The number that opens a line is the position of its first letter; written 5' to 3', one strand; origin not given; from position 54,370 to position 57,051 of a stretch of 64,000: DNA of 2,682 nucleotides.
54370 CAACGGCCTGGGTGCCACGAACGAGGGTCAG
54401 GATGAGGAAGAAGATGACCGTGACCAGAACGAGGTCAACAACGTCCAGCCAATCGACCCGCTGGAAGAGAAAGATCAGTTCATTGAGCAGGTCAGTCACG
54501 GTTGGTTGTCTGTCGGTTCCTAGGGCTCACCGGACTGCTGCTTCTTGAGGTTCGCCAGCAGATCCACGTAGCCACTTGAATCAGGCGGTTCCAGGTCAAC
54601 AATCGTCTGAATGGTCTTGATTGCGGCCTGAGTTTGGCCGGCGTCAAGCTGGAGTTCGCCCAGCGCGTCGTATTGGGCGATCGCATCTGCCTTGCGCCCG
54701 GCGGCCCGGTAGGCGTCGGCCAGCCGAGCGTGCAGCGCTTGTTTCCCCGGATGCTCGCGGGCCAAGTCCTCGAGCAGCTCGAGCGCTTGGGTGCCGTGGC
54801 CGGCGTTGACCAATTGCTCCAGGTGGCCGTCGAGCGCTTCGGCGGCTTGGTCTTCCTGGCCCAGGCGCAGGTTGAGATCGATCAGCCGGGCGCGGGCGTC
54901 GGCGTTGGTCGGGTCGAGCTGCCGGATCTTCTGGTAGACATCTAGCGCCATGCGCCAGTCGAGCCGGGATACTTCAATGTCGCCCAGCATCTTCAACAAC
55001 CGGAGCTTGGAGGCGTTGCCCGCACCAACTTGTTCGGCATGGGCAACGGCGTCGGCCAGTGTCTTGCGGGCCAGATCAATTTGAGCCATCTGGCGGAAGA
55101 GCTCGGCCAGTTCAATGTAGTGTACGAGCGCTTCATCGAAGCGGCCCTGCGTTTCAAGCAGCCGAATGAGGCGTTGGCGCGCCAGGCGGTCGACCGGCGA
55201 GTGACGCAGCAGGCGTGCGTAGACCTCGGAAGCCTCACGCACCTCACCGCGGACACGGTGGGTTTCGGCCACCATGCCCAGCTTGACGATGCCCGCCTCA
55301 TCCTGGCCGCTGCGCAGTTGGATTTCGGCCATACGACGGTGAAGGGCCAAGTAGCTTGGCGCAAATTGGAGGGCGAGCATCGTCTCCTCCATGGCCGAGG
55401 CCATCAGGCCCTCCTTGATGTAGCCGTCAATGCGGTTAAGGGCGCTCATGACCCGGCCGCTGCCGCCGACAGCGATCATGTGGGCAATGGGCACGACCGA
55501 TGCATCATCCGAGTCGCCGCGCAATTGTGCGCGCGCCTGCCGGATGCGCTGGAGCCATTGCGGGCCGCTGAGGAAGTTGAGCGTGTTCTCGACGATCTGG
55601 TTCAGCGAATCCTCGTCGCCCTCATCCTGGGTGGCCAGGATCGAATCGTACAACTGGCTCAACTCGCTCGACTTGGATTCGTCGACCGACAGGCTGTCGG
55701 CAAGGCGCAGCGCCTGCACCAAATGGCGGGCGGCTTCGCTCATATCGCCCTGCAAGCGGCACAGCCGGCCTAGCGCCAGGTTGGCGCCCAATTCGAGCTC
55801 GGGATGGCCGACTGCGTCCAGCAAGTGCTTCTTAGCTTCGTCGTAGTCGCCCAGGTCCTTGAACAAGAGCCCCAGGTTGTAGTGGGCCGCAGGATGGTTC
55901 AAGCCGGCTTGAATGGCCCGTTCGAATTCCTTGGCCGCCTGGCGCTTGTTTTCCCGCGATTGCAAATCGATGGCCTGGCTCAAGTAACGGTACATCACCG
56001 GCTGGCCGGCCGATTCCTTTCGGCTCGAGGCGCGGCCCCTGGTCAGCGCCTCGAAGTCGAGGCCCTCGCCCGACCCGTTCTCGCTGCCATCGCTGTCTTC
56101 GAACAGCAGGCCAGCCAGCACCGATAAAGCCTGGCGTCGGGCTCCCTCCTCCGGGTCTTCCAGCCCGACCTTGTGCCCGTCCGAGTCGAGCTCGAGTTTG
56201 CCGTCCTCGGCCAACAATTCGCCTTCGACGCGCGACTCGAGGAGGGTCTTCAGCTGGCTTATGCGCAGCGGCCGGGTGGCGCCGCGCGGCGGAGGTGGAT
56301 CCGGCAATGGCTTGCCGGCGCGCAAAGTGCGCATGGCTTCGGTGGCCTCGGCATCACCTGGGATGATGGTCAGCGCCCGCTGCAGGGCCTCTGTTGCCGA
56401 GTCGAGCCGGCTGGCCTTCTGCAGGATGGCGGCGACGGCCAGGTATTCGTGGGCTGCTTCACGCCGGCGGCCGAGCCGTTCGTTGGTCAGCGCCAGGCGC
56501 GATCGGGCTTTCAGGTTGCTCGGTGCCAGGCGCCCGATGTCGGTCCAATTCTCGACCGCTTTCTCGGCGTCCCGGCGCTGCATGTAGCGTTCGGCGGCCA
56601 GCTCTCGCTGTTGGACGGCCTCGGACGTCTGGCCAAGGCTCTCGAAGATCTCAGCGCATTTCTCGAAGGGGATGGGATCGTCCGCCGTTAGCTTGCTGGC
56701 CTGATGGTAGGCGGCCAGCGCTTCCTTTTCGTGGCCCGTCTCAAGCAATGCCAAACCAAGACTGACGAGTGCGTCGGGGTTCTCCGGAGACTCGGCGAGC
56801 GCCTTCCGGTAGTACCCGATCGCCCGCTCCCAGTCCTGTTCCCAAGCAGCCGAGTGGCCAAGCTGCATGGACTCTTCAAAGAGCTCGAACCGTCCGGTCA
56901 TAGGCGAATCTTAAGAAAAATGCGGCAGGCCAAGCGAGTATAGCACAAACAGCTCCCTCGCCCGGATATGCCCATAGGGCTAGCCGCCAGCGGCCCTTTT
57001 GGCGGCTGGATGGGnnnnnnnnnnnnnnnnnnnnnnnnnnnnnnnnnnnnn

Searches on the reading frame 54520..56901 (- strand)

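Call 27: search_protein_families(library=pfam, proteins=[window:54520-56901:-], max_evalue=0.00001)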
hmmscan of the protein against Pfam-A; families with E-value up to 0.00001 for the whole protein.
window:54520-56901:- (793 aa): 16 families
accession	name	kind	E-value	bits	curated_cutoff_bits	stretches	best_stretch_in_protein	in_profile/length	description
PF14559.12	TPR_19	-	5.4e-32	110.4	25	2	21-76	4-59/68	Tetratricopeptide repeat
PF07719.23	TPR_2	-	1e-29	100.6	27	0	337-363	1-27/34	Tetratricopeptide repeat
PF13432.12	TPR_16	-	1.8e-29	102.3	32.7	1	14-75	3-64/65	Tetratricopeptide repeat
PF13428.12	TPR_14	-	8.1e-24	82.1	23.5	0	10-48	3-41/44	Tetratricopeptide repeat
PF00515.34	TPR_1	-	1.3e-23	82.2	27.8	0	338-360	2-24/34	Tetratricopeptide repeat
PF13414.12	TPR_11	-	8e-22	77.1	26.8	0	22-56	8-42/42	TPR repeat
PF13424.12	TPR_12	-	1.1e-14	54.8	30.1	0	595-662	6-74/77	Tetratricopeptide repeat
PF13176.12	TPR_7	-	6.7e-14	51.2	27.9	0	376-402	4-30/36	Tetratricopeptide repeat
PF25064.1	ARM_TT21_5th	-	1.2e-13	51.9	27.8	0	638-696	6-64/117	TT21 fifth ARM repeats domain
PF13181.12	TPR_8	-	1.7e-13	50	25.7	0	339-364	3-28/34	Tetratricopeptide repeat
PF03704.23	BTAD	-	9.5e-11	42.7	22.1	1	684-747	59-122/146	Bacterial transcriptional activator domain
PF13431.12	TPR_17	-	1.4e-09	37.9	24.4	0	30-62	1-33/34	Tetratricopeptide repeat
PF13174.12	TPR_6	-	1.9e-08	34.8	26.3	0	339-360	2-23/33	Tetratricopeptide repeat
PF25058.1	ARM_TT21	-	4.8e-07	30.3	27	0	589-679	54-140/155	Tetratricopeptide repeat protein 21 ARM repeat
PF12895.13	ANAPC3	-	7e-07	29.9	27.2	0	22-76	3-56/82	Anaphase-promoting complex, cyclosome, subunit 3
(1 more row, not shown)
